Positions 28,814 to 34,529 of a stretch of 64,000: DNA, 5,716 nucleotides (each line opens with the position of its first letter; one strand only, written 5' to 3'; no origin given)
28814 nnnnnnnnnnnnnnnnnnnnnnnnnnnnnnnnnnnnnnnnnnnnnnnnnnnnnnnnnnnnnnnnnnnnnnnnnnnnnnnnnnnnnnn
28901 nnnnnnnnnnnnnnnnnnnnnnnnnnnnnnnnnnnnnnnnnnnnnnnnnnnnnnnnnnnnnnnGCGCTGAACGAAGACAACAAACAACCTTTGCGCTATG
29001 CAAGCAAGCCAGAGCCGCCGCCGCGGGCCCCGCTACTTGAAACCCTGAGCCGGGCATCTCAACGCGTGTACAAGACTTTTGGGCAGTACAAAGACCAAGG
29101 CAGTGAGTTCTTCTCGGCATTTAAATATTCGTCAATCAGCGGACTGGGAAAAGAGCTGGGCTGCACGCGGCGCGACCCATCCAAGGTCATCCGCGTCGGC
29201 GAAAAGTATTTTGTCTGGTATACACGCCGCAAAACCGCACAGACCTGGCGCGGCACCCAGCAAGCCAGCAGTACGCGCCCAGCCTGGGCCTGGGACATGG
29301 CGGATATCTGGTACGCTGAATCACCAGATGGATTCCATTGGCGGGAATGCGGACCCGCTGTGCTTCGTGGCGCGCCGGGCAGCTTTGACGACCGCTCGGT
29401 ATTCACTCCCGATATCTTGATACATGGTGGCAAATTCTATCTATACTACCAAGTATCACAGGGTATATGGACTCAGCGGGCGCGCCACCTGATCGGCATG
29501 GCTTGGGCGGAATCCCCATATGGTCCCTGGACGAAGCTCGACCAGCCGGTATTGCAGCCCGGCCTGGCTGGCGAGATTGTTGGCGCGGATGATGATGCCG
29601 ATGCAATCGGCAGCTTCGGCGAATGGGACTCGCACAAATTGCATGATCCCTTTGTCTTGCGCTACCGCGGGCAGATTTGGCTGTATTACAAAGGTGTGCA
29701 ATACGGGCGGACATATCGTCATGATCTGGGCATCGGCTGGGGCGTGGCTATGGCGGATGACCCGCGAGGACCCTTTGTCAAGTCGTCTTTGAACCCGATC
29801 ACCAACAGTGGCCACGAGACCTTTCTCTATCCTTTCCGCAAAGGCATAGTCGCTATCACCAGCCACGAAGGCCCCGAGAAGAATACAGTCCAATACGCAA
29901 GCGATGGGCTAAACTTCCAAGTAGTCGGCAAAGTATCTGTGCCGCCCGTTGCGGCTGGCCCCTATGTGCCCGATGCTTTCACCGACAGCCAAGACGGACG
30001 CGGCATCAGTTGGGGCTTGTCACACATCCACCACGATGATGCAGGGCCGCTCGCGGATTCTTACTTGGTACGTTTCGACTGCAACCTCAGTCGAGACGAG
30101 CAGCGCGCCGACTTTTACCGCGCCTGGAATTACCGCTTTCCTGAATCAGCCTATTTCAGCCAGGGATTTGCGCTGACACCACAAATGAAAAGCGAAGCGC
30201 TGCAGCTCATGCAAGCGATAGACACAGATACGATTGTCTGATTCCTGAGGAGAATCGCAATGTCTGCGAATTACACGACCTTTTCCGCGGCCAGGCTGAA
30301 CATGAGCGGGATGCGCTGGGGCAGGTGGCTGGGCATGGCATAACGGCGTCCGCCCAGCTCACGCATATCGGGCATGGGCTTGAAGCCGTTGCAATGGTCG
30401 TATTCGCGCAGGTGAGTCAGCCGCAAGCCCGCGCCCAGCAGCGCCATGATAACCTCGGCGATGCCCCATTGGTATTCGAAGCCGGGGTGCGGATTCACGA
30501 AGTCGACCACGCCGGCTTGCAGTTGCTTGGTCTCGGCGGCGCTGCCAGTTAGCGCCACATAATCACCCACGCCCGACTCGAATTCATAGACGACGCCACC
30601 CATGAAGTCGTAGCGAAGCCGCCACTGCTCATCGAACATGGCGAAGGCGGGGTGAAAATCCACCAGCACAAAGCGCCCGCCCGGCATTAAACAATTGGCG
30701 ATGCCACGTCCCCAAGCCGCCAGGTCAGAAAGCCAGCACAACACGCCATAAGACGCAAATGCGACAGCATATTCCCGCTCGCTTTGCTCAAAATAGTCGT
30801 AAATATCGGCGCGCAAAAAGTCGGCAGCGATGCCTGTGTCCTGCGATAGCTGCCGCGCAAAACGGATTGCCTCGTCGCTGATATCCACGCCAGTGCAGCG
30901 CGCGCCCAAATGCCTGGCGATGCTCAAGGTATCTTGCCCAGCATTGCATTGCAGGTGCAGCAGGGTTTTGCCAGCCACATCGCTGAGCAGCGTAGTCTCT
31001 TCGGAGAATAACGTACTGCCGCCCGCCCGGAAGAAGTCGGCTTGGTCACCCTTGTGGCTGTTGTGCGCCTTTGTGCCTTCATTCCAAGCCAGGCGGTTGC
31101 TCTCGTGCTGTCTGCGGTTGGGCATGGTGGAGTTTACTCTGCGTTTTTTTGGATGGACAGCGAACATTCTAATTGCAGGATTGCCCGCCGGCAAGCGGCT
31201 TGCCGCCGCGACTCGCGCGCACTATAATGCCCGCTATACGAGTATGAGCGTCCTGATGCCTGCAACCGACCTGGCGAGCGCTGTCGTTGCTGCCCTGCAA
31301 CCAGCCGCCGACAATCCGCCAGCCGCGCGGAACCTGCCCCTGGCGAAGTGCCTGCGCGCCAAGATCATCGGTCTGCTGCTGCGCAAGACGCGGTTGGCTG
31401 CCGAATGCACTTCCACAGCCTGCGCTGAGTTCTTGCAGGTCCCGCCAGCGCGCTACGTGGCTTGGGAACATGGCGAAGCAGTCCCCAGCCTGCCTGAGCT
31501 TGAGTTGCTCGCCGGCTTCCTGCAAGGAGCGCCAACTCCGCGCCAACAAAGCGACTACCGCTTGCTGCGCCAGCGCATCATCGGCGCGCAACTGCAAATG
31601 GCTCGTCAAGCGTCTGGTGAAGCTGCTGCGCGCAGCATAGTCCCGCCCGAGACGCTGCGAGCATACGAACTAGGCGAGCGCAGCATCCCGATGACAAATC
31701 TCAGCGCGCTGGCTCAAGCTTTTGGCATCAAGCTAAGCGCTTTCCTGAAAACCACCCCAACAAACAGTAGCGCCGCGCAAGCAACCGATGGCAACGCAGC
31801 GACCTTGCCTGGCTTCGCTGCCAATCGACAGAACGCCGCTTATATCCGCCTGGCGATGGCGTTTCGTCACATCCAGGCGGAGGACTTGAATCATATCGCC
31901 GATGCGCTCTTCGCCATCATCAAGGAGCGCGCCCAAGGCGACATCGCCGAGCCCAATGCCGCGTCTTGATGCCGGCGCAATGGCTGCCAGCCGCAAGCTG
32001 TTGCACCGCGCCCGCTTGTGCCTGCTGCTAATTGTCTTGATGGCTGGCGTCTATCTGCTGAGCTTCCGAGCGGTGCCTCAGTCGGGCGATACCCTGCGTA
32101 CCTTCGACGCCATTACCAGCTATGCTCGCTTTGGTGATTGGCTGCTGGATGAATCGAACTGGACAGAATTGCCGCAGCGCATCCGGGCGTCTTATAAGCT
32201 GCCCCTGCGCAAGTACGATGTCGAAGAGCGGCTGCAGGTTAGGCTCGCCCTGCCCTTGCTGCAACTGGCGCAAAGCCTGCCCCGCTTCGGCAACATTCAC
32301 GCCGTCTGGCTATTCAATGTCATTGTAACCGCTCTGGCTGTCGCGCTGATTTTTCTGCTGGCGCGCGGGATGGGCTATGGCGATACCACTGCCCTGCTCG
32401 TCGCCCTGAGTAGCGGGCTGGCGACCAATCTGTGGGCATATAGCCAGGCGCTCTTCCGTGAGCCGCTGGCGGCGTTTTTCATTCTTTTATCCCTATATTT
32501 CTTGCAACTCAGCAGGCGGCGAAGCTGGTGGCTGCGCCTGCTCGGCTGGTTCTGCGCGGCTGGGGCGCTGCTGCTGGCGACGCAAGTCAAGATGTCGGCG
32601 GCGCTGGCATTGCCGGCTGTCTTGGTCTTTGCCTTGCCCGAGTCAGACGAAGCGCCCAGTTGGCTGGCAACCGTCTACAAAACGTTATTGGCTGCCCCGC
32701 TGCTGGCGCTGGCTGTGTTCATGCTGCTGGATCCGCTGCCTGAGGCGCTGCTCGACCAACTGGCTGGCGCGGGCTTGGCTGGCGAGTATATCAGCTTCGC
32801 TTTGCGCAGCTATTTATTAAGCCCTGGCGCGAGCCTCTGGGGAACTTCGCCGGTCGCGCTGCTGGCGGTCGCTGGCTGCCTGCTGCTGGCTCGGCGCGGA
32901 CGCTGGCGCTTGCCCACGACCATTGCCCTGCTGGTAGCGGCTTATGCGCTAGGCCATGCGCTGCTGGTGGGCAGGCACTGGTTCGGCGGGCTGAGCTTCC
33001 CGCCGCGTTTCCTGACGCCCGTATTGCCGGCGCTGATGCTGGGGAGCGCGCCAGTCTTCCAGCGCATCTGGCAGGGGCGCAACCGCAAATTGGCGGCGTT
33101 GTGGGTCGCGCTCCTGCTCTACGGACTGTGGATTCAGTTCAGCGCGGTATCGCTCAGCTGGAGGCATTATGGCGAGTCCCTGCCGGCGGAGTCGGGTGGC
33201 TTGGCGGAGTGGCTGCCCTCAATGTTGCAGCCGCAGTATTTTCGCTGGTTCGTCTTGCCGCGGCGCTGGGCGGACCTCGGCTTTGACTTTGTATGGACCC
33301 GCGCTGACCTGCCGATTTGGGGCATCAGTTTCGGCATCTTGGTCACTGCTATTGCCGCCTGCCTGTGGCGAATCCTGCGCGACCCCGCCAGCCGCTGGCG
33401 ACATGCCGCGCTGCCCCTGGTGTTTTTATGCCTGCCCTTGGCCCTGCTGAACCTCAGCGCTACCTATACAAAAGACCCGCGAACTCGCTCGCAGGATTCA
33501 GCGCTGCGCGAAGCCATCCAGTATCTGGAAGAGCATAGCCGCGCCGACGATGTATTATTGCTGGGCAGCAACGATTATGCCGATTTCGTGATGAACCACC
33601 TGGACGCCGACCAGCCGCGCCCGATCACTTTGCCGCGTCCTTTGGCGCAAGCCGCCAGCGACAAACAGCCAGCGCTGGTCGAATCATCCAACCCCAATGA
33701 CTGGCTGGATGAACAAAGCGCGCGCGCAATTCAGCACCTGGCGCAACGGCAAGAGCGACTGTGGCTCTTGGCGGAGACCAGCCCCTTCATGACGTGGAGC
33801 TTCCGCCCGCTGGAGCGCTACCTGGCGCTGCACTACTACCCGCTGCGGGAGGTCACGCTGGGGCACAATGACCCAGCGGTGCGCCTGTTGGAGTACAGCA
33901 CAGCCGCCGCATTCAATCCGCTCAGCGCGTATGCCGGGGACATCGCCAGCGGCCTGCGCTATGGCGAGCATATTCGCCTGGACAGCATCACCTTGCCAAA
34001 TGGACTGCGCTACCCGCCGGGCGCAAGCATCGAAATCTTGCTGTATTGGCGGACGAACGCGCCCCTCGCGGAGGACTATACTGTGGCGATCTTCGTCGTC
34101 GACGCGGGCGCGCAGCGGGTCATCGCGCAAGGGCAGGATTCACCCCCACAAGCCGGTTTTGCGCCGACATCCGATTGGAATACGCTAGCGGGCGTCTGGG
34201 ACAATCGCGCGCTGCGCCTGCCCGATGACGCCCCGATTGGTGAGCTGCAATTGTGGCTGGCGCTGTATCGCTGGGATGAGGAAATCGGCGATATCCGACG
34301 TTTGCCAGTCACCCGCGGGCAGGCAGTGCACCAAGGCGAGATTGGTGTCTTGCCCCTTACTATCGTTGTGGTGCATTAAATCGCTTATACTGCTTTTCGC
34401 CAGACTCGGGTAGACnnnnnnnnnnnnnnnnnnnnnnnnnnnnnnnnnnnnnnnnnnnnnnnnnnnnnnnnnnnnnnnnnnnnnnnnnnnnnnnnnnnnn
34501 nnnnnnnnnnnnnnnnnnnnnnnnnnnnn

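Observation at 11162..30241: Cytoplasmic anhydrogalactose/agar-type polysaccharide utilisation locus in a putative non-Bacteroidota, non-Proteobacteria host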

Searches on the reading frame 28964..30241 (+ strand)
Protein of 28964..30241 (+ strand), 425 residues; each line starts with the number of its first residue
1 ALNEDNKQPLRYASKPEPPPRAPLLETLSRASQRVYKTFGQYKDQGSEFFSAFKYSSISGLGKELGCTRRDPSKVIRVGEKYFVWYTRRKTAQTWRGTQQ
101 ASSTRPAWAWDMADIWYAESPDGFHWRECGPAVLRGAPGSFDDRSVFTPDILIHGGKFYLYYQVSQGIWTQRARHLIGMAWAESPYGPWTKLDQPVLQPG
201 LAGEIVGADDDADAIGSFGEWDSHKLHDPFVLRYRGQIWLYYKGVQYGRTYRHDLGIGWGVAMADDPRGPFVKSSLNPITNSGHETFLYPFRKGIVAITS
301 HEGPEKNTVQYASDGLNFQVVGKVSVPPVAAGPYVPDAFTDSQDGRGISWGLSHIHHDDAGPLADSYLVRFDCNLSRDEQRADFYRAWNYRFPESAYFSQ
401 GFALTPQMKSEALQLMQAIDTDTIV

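Call 34: search_solved_structures(query=window:28964-30241:+, max_evalue=0.001, show_alignments=2)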
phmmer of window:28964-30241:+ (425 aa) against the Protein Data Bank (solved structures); distinct sequences matched with E-value up to 0.001: 9.
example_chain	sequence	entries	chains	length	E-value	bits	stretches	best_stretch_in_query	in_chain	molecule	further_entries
4u6d_A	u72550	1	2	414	2.1e-83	284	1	4-403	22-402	Conserved hypothetical periplasmic protein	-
4ak5_A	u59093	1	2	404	3e-81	276.9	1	40-358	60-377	ANHYDRO-ALPHA-L-GALACTOSIDASE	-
4ak7_A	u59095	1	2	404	8e-81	275.5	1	40-358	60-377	ANHYDRO-ALPHA-L-GALACTOSIDASE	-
4ak6_A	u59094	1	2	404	3.3e-80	273.5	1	40-358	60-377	ANHYDRO-ALPHA-L-GALACTOSIDASE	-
5ta7_A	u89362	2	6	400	3.7e-80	273.3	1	42-355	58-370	Glycoside Hydrolase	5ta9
3p2n_A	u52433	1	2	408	5.9e-80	272.6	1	28-358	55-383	3,6-anhydro-alpha-L-galactosidase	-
3r4y_A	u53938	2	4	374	1.9e-79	270.9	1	27-356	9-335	Glycosyl hydrolase family 32, N terminal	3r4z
4u6b_A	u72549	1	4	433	3.7e-76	260.1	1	27-401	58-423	Conserved hypothetical lipoprotein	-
4qqs_A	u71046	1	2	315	2.9e-06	29.8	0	227-282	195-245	Glycoside hydrolase family 43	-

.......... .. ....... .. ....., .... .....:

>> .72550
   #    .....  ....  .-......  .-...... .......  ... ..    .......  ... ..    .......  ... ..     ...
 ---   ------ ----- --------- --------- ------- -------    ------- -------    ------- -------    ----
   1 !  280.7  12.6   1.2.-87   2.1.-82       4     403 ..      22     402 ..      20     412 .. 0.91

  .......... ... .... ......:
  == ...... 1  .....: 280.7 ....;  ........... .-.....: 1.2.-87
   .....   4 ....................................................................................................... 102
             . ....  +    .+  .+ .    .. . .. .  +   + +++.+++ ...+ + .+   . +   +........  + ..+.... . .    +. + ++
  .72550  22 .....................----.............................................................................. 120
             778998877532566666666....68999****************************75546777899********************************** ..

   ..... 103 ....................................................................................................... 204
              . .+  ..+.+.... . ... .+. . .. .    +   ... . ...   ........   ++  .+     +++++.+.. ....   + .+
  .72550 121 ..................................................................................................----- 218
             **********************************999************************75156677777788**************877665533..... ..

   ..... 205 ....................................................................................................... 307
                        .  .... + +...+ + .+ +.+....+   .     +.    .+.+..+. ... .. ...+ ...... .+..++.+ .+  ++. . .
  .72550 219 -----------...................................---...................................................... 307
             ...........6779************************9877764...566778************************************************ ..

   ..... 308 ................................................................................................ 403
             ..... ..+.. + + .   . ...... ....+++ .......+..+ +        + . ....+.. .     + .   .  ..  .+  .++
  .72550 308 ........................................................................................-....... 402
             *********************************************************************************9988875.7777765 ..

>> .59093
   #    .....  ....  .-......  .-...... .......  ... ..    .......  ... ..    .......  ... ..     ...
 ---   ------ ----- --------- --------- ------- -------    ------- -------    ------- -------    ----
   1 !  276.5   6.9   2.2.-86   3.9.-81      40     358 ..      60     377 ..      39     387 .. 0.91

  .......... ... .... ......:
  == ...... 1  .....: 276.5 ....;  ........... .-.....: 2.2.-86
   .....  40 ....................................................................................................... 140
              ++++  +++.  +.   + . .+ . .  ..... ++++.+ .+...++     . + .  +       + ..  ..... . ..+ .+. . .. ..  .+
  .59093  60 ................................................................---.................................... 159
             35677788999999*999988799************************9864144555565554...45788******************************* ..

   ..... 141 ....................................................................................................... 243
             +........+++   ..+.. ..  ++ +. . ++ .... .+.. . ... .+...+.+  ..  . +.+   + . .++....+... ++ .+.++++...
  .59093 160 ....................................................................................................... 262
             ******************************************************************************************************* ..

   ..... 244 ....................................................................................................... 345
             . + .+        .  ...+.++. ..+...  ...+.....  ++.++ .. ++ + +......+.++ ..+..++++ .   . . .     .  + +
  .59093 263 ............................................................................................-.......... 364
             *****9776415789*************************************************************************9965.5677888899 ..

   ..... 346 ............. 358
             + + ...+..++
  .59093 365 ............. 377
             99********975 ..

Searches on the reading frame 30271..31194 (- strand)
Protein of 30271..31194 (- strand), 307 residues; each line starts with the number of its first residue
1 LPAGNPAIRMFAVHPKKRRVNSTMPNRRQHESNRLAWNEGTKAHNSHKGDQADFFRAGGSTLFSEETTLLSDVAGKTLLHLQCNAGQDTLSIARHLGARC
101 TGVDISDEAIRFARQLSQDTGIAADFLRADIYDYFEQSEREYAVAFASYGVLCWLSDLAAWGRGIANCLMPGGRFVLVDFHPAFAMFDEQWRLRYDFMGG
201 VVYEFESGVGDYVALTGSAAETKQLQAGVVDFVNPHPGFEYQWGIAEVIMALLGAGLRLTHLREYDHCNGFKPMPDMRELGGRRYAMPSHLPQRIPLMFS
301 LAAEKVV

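Call 4: search_protein_families(library=pfam, proteins=[window:30271-31194:-], max_evalue=0.01)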
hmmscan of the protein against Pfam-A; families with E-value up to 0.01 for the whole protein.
window:30271-31194:- (307 aa): 6 families
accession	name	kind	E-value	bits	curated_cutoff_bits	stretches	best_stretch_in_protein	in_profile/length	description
PF13649.12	Methyltransf_25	-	9e-12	46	27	1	79-173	2-97/97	Methyltransferase domain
PF08241.18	Methyltransf_11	-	7.4e-11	43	21.2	1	79-177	1-95/95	Methyltransferase domain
PF08242.18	Methyltransf_12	-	1.2e-10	42.4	30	1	79-175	1-98/98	Methyltransferase domain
PF13847.12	Methyltransf_31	-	2.2e-09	37.6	27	1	75-181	4-113/145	Methyltransferase domain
PF13489.12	Methyltransf_23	-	2.2e-06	28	27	1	68-185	14-124/164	Methyltransferase domain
PF00107.32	ADH_zinc_N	-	0.0073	16.7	31.8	0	89-124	6-41/129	Zinc-binding dehydrogenase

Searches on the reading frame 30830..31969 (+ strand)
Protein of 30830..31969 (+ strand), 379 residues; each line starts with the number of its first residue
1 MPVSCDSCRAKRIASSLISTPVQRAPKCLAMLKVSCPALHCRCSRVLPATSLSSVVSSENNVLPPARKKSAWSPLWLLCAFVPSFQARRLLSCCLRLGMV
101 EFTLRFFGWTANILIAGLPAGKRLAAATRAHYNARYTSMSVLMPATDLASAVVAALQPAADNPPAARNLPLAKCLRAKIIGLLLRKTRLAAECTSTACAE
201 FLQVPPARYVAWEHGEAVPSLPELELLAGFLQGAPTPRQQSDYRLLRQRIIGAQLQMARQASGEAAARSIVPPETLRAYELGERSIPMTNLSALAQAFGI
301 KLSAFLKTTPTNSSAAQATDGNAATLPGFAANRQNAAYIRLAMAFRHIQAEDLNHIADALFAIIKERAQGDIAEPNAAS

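Call 4: search_protein_families(library=pfam, proteins=[window:30830-31969:+], max_evalue=0.01)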
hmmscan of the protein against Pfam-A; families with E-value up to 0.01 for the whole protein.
window:30830-31969:+ (379 aa): 2 families
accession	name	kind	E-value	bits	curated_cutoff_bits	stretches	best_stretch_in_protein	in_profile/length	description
PF01381.28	HTH_3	-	4.3e-12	46.3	23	2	264-303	14-53/55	Helix-turn-helix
PF13560.12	HTH_31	-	2.3e-08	34.7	27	1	180-232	2-55/64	Helix-turn-helix domain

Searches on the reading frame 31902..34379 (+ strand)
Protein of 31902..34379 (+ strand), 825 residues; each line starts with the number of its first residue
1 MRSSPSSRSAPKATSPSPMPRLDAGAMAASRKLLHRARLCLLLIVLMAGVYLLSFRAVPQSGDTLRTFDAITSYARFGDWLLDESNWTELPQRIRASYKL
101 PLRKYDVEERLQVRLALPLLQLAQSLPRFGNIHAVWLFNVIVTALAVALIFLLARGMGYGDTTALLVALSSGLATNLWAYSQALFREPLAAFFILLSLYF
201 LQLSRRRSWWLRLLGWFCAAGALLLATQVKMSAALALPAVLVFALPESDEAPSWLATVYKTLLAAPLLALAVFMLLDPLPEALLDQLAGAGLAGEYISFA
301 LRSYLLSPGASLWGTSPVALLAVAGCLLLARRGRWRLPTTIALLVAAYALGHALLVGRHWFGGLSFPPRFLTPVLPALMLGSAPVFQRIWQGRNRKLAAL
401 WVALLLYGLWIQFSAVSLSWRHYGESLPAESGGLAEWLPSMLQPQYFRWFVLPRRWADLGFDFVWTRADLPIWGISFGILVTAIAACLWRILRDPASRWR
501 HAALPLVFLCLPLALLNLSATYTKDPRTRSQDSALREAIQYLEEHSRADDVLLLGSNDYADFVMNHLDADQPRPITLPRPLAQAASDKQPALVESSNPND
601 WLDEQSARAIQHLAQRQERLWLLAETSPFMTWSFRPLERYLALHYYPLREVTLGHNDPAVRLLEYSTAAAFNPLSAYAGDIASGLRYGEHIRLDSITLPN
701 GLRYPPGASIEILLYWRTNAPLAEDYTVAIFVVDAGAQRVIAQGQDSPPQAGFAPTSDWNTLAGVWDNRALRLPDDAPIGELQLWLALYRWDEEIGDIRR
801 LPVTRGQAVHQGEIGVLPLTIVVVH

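Call 4: search_protein_families(library=pfam, proteins=[window:31902-34379:+], max_evalue=0.01)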
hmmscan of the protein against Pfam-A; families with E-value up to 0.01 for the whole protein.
window:31902-34379:+ (825 aa): 2 families
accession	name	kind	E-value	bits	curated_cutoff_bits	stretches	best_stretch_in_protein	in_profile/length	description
PF02366.24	PMT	-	4.1e-06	27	22.7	1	126-244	76-197/245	Dolichyl-phosphate-mannose-protein mannosyltransferase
PF14897.12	EpsG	-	4.2e-05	23.3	30.1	1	135-410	64-308/326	EpsG family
